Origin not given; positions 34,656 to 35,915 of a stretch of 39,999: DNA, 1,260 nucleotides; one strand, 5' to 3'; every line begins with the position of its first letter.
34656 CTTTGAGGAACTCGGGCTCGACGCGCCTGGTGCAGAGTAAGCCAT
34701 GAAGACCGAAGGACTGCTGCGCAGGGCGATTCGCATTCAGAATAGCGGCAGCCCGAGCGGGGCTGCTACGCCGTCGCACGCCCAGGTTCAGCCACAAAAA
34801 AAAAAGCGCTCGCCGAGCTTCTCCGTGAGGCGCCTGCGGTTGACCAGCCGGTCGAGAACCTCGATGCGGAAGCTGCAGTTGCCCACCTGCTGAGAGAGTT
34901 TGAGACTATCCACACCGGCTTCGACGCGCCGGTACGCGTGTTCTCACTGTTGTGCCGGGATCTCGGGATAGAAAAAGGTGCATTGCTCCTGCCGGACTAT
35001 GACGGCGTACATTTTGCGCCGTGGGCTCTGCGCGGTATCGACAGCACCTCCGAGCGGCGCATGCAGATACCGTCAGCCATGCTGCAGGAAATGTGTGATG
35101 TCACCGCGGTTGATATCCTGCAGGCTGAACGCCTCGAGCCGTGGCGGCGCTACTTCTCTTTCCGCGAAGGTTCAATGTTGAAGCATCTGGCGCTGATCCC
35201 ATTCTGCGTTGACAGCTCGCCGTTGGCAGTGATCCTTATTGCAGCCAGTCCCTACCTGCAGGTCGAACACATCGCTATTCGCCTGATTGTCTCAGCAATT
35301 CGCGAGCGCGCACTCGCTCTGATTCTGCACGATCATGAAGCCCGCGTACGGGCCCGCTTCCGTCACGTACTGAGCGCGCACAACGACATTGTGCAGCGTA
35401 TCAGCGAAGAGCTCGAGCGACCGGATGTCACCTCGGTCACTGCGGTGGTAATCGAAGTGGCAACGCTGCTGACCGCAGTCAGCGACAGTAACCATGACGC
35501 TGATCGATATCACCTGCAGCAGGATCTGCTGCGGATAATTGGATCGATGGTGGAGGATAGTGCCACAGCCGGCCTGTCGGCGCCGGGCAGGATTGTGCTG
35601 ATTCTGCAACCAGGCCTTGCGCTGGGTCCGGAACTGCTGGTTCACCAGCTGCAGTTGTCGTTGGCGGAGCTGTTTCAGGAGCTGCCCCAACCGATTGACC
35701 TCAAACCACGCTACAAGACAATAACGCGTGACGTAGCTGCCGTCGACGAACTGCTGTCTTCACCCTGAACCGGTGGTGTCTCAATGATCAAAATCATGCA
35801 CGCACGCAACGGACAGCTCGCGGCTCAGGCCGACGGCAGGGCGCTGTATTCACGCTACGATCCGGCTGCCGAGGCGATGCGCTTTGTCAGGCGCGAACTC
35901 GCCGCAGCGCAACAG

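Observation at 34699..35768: Gene interrupted at an A10 tract that forms a dnaX-type A_AAA_AAG -1 frameshift heptamer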

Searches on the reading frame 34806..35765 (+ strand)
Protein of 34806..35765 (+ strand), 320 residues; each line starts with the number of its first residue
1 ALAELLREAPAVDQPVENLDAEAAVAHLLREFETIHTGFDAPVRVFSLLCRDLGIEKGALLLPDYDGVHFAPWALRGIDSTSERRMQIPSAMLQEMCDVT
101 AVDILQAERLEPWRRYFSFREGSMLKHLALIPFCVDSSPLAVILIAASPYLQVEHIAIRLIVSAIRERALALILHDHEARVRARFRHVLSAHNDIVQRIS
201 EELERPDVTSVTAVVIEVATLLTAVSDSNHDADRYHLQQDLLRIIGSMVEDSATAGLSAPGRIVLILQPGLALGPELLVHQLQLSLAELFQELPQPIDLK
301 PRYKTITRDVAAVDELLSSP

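Call 24: find_related_loci(query=A1, collection=genome_contigs, flank=3000)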
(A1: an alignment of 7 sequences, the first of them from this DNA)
Query A1 (320 aa) in genome_contigs; peptide patterns used: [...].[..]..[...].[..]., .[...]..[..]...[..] (x = any residue, [..] = any of these).
58 stretches matched a pattern; 2 encode a relative of the query (tblastn E <= 1e-3); 2 distinct loci.
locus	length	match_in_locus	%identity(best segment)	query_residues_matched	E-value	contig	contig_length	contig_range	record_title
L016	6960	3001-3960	94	1-320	0e+0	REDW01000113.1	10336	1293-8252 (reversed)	MAG: Spirochaetaceae bacterium isolate GEM2.Bin48 NODE_9473_length_10336_cov_13.8043, whole genome shotgun sequence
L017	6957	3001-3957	62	1-319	7e-135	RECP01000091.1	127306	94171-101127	MAG: Spirochaetaceae bacterium isolate DLM2.Bin48 NODE_54_length_127306_cov_11.7421, whole genome shotgun sequence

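Call 27: find_related_loci(query=A1, collection=metagenome_contigs, flank=3000)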
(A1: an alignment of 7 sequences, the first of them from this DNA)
Query A1 (320 aa) in metagenome_contigs; peptide patterns used: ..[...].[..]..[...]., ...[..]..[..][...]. (x = any residue, [..] = any of these).
141 stretches matched a pattern, but none encodes a relative of the query by tblastn (E <= 1e-3).

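Call 32: search_protein_representatives(alignment_id=A1)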
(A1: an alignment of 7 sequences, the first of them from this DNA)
Query: 7 sequences, 268 profile positions. Proteins with E-value up to 0.001 (for the whole library): 254; up to 1e-10: 141; up to 1e-30: 11. The best 150 are listed.
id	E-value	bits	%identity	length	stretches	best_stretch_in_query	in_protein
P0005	2.5e-141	485.9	-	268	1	1-268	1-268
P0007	2.1e-55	204.1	-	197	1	72-265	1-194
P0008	2.0e-51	191.1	-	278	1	1-267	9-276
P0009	2.3e-39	151.5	-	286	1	1-249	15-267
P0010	4.0e-37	144.2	-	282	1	1-252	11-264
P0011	5.4e-36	140.5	-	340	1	1-252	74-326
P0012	4.7e-35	137.4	-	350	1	3-265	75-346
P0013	5.9e-34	133.8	-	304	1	2-243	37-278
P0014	1.2e-32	129.5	-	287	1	1-244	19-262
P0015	6.9e-32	127.0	-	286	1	1-243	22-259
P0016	2.4e-31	125.2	-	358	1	1-264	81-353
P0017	9.7e-30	120.0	-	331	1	2-266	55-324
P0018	1.9e-29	119.0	-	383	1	1-263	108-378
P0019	2.3e-29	118.8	-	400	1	1-261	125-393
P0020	5.8e-29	117.4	-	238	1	26-243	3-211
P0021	1.6e-28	116.0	-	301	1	2-266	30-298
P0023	2.2e-27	112.2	-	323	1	1-238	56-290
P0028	3.2e-25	105.1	-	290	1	2-242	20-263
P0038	5.8e-23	97.7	-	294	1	2-248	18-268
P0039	7.3e-23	97.4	-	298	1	1-266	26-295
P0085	2.9e-15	72.5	-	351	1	1-247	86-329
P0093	8.6e-15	71.0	-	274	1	1-243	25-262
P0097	1.7e-14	70.0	-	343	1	1-241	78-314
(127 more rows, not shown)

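Call 35: find_encoding_contigs(protein=P0008, flank=3000, max_places=3)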
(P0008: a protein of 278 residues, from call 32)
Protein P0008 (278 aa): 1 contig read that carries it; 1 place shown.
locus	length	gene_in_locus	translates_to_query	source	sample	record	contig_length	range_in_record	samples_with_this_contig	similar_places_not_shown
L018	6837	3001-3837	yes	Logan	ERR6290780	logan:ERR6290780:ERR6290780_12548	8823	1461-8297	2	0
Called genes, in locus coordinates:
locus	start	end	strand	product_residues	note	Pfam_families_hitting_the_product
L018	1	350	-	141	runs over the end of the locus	PF04977:DivIC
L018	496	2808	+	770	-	PF27359:TP_0179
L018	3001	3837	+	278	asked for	-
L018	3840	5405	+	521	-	PF01973:MptE-like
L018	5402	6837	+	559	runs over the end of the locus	PF01973:MptE-like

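Call 36: predict_structure(alignment_id=A1)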
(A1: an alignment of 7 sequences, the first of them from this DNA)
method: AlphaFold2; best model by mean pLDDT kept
length: 320 residues; sequences in the alignment: 7
mean_pLDDT: 72.9   pTM: 0.56
mean pLDDT of the five models: 72.9, 70.1, 63.3, 63.1, 50.7
residues with pLDDT >= 90: 2; 70-90: 218; 50-70: 62; < 50: 38
segments of 3 or more residues with pLDDT < 50: 1-16, 65-86
pLDDT, mean of each block of 10 residues (from residue 1): 36 52 88 73 81 81 50 38 48 73 81 73 79 83 85 83 89 74 60 84 85 87 72 68 74 82 85 75 76 72 81 65
secondary structure, 60 per line:
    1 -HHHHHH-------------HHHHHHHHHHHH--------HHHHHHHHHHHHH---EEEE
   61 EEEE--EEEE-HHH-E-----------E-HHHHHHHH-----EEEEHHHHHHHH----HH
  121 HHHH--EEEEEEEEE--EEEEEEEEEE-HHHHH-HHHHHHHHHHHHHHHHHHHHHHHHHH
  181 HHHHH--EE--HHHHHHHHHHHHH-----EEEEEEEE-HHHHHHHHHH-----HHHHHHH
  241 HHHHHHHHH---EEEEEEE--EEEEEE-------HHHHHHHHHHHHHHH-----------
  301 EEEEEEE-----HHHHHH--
elements in order: H2-7 H21-32 H41-53 E57-64 E67-70 H90-97 E103-106 H107-114 H119-124 E127-135 E138-147 H149-153 H155-185 H192-204 E210-217 H219-228 H234-249 E253-259 E262-267 H275-289 E301-307 H313-318

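Call 39: find_encoding_contigs(protein=P0009, flank=3000, max_places=2)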
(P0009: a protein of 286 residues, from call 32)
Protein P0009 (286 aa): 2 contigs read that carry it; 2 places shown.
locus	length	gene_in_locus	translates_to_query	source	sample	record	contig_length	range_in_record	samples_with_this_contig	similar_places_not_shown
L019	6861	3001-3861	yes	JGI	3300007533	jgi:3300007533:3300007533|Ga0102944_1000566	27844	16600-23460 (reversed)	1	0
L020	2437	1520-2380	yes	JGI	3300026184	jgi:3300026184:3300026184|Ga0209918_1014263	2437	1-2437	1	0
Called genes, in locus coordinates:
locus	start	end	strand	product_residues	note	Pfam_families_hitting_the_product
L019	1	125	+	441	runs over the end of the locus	PF06245:DUF1015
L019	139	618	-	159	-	PF04977:DivIC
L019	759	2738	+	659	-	PF27359:TP_0179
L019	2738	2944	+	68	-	-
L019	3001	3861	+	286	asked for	-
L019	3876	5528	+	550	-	PF01973:MptE-like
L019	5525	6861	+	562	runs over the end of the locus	PF20157:Maf_flag10_N (weak), PF01973:MptE-like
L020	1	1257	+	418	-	?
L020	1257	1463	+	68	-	-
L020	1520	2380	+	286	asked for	-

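Call 40: find_encoding_contigs(protein=P0010, flank=3000, max_places=2)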
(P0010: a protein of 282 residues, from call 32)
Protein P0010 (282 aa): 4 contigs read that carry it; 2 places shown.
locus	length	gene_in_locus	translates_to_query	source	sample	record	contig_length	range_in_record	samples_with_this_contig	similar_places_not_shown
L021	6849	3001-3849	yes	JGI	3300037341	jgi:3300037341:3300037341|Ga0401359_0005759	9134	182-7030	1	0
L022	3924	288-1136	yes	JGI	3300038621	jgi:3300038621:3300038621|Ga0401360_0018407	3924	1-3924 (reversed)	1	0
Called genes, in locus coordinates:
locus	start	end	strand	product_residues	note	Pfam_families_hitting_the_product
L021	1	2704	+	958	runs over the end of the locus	-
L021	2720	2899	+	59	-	-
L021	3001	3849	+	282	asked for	-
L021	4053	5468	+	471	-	PF01973:MptE-like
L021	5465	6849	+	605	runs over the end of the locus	PF20157:Maf_flag10_N (faint), PF01973:MptE-like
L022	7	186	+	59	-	-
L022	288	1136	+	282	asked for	-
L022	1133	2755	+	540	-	PF01973:MptE-like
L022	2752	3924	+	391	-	?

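Call 43: find_encoding_contigs(protein=P0085, flank=2500, max_places=3)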
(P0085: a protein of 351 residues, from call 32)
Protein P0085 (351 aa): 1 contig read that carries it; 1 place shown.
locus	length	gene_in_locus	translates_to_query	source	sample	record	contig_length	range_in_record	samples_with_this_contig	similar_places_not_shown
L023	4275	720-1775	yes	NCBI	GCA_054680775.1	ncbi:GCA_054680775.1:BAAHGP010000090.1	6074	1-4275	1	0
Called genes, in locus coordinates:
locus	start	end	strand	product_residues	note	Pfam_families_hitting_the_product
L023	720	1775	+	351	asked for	-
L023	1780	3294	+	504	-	PF01973:MptE-like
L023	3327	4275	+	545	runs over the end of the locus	PF01973:MptE-like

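Call 44: find_encoding_contigs(protein=P0093, flank=2500, max_places=3)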
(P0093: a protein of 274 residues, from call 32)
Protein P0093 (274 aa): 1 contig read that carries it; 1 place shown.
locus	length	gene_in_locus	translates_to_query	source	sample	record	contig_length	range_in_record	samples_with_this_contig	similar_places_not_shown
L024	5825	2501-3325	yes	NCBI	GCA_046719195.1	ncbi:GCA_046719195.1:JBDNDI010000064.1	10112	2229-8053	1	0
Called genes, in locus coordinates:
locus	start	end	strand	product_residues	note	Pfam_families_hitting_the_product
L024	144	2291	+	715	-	-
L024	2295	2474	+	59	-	-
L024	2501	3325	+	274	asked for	-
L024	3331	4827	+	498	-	PF01973:MptE-like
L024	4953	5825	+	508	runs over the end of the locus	PF20157:Maf_flag10_N (weak), PF01973:MptE-like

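Call 45: fold_search(model_id=the predicted structure, library=pdb)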
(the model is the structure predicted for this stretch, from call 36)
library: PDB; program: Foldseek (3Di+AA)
matches with E <= 10: 1080; with E <= 0.001: 50
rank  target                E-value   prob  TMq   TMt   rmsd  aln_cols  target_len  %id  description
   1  4dn0                  2.1e-05  1.00  0.25  0.28  20.0       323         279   14  PelD 156-455 from Pseudomonas aeruginosa PA14 in complex with c-di-GMP (released 2012-05-23)
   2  3nhq_B                4.4e-05  1.00  0.44  0.32  11.2       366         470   10  The dark Pfr structure of the photosensory core module of P. aeruginosa Bacteriophytochrome (released 2011-11-30)
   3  4etz_A                6.3e-05  1.00  0.29  0.31  19.1       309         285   12  Crystal Structure of PelD 158-CT from Pseudomonas aeruginosa PAO1 (released 2012-07-25)
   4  8rjo_B                1.5e-04  1.00  0.44  0.31  11.8       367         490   10  Serial femtosecond X-ray structure of a fluorescence optimized bathy phytochrome PAiRFP2 derived from wild-type Agp2 i (released 2025-05-14)
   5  3nop                  1.9e-04  1.00  0.42  0.29  11.9       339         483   10  Light-induced intermediate structure L1 of Pseudomonas aeruginosa bacteriophytochrome (released 2012-11-07)
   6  8ufi_A                2.2e-04  1.00  0.38  0.17  11.8       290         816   12  Cryo-EM structure of bovine phosphodiesterase 6 (released 2024-01-17)
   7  4dmz_A                2.2e-04  0.97  0.23  0.25  19.8       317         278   14  PelD 156-455 from Pseudomonas aeruginosa PA14, apo form (released 2012-05-23)
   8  4r70_A                2.7e-04  1.00  0.40  0.29  12.9       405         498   11  Crystal structure of bacteriophytochrome RpBphP3 from photosynthetic bacterium R. palustris (released 2015-07-15)
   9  8ulg_A                2.8e-04  1.00  0.37  0.17   8.5       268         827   13  Cryo-EM structure of bovine phosphodiesterase 6 bound to IBMX (released 2024-01-17)
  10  8w26                  2.8e-04  1.00  0.43  0.37  11.2       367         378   11  X-ray crystal structure of the GAF-PHY domains of SyB-Cph1 (released 2024-05-22)
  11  8rjp_B                3.0e-04  1.00  0.43  0.30  12.7       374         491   10  Serial femtosecond X-ray structure of a fluorescence optimized bathy phytochrome PAiRFP2 derived from wild-type Agp2 i (released 2025-05-14)
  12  8u4x_A                3.0e-04  1.00  0.42  0.29  13.2       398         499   11  Cryo-EM structure of PsBphP in Pr state (released 2024-08-21)
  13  8u4x_B                3.0e-04  1.00  0.42  0.29  13.2       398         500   11  Cryo-EM structure of PsBphP in Pr state (released 2024-08-21)
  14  4g3v_A                3.2e-04  1.00  0.33  0.58   4.8       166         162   13  Crystal structure of A. Aeolicus nlh2 gaf domain in an inactive state (released 2013-05-29)
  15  8rvx_D                3.2e-04  1.00  0.38  0.28  12.0       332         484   10  Cph1 phytochrome PAS-GAF-PHY Y176H mutant (released 2025-03-12)
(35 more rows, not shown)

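Call 56: find_related_loci(query=A6, collection=metagenome_contigs, flank=1500)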
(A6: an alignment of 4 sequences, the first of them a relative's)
Query A6 (286 aa) in metagenome_contigs; peptide patterns used: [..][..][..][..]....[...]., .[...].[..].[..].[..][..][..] (x = any residue, [..] = any of these).
166 stretches matched a pattern; 4 encode a relative of the query (tblastn E <= 1e-3); 4 distinct loci.
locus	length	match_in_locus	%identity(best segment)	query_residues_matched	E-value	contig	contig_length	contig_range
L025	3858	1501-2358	100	1-286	0e+0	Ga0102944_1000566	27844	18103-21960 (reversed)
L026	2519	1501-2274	28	5-265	2e-33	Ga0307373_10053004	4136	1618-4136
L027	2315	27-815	28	1-281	5e-30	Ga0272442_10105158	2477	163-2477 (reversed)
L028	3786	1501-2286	26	5-269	5e-30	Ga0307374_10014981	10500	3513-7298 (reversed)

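Call 59: find_encoding_contigs(protein=P0097, flank=2000, max_places=4)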
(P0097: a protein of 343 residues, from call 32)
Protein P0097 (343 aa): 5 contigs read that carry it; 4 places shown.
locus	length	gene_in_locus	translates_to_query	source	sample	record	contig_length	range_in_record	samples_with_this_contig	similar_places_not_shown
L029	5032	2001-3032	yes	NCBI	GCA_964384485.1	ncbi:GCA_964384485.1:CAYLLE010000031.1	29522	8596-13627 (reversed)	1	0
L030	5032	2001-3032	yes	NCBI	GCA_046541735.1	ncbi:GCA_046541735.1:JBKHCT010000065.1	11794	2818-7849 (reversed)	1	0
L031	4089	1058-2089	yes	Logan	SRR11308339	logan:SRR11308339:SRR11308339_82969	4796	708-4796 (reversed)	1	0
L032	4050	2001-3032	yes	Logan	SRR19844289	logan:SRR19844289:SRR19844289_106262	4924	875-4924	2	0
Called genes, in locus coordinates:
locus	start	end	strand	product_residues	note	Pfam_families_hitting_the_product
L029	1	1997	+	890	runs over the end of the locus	-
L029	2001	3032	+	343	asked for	-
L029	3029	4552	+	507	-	PF01973:MptE-like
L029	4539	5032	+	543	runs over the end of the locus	PF20157:Maf_flag10_N (faint), PF01973:MptE-like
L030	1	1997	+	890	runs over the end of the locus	-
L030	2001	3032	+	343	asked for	-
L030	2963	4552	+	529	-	PF01973:MptE-like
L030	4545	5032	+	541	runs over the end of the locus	PF20157:Maf_flag10_N (faint), PF01973:MptE-like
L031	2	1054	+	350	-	?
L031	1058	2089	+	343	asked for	-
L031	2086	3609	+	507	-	PF01973:MptE-like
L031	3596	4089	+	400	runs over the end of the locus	?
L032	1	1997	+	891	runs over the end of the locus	-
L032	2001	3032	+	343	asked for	-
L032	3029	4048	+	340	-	?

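Call 60: find_homologous_proteins(query=A4, max_evalue=0.00001)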
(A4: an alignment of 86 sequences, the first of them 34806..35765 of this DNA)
Query A4 (86 sequences) (320 aa, profile of the alignment): 5 proteins with E <= 0.00001 among 8000 candidates.
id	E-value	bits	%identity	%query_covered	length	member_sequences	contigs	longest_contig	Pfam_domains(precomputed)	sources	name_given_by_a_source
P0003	2.7e-86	307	61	98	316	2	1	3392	-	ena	-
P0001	2.2e-78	281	94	86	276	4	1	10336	-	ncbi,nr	ncbi:MAG: hypothetical protein EA404_12825 [Spirochaetaceae bacterium]|nr:MAG: hypothetical protein 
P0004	2.5e-70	255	51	83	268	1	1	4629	-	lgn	-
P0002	7.5e-68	247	88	82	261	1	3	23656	-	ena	-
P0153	2.4e-60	222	20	83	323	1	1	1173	-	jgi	-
